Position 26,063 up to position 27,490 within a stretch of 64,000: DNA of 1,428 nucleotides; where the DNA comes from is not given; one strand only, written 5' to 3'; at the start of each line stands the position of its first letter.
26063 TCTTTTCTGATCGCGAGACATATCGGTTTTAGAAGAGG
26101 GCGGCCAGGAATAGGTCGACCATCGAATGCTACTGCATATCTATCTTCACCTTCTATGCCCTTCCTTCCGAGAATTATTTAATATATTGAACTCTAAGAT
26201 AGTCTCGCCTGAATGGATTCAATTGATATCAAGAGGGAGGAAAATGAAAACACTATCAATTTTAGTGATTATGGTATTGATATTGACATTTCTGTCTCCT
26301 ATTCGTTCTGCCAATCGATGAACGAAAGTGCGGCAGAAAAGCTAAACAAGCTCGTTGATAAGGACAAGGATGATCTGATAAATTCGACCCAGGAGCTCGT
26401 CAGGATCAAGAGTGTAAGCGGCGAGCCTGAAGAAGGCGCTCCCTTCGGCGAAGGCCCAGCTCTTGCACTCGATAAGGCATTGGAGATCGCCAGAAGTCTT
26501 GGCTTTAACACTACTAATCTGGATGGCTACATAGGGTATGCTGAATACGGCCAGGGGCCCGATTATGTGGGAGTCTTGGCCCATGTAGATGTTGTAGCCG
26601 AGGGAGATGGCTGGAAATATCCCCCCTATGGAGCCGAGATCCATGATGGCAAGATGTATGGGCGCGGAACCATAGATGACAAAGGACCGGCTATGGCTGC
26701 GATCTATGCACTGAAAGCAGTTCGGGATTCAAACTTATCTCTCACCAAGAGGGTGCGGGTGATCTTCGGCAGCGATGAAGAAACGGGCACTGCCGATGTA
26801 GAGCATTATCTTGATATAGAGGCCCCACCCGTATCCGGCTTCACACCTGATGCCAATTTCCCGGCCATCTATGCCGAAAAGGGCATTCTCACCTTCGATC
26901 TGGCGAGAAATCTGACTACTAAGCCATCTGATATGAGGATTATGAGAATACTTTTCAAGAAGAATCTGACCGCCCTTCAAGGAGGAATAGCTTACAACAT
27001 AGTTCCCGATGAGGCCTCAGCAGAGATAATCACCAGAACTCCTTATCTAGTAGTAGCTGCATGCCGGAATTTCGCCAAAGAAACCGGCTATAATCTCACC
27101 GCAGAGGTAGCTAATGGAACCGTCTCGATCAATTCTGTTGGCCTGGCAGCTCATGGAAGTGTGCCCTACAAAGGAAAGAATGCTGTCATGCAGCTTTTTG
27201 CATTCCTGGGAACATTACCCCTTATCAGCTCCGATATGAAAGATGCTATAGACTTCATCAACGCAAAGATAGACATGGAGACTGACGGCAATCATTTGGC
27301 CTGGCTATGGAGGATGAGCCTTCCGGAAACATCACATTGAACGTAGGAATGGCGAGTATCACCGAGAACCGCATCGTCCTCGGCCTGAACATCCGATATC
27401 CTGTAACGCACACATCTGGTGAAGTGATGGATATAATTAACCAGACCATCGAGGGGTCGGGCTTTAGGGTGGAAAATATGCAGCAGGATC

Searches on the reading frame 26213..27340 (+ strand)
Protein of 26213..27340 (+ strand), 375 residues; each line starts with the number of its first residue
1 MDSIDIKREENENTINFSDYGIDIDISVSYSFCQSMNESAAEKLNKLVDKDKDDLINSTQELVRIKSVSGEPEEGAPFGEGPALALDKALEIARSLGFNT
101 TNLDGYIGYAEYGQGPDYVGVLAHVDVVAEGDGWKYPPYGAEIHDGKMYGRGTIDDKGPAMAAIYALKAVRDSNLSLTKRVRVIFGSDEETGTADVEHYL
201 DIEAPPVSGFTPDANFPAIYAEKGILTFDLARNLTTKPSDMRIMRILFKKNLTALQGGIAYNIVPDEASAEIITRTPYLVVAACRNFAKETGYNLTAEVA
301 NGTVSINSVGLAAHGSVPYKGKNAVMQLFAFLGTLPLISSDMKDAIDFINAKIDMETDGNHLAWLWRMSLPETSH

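Call 49: search_protein_families(library=ncbifam, proteins=[window:26213-27340:+], max_evalue=1e-10)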
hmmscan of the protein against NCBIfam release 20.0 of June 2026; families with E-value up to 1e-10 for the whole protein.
window:26213-27340:+ (375 aa): 27 families (the best 25 are shown)
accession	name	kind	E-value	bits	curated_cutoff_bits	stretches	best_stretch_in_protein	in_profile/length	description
NF005591.0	PRK07318.1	equivalog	2e-108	363.7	435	1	43-362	4-315/466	dipeptidase PepV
TIGR01887.1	dipeptidaselike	subfamily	7.5e-101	338.5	207.95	1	52-363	1-303/447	Sapep family Mn(2+)-dependent dipeptidase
TIGR01886.1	dipeptidase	equivalog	1.1e-69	235.5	632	1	45-362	5-314/466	dipeptidase PepV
NF005542.0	PRK07205.1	subfamily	1.1e-64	218.9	602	1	47-362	5-293/444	M20 family metallopeptidase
NF052477.1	3M3SH_dipept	exception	3.7e-58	197.5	1025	1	49-354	7-308/469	Cys-Gly-3M3SH dipeptidase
NF004809.0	PRK06156.1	equivalog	2.1e-45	155.7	438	1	49-362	95-414/573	dipeptidase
TIGR01910.1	DapE-ArgE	subfamily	3.7e-26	92.2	217.6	1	112-205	59-155/373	ArgE/DapE family deacylase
NF006365.0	PRK08588.1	subfamily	1.9e-22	80.1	289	1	110-194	58-144/383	succinyl-diaminopimelate desuccinylase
NF009555.0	PRK13004.1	equivalog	2e-22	79.6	321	1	42-189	4-144/399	YgeY family selenium metabolism-linked hydrolase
NF006399.0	PRK08651.1-2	equivalog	4.8e-22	78.5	381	1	110-201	59-151/405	succinyl-diaminopimelate desuccinylase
NF010589.0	PRK13983.1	equivalog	1.3e-21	77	333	1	42-193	3-164/409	M20 family metallo-hydrolase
NF009558.0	PRK13013.1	equivalog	6.1e-20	71.3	428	1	41-194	4-164/429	acetylornithine deacetylase/succinyl-diaminopimelate desuccinylase family protein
NF005306.0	PRK06837.1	subfamily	1.1e-16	60.6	376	1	123-190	104-173/427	ArgE/DapE family deacylase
TIGR03526.1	selenium_YgeY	hypoth_equivalog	1.4e-16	60.4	321.5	1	42-178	2-130/395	YgeY family selenium metabolism-linked hydrolase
NF009557.0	PRK13009.1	equivalog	3.9e-16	59.2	284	1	54-192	4-137/377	succinyl-diaminopimelate desuccinylase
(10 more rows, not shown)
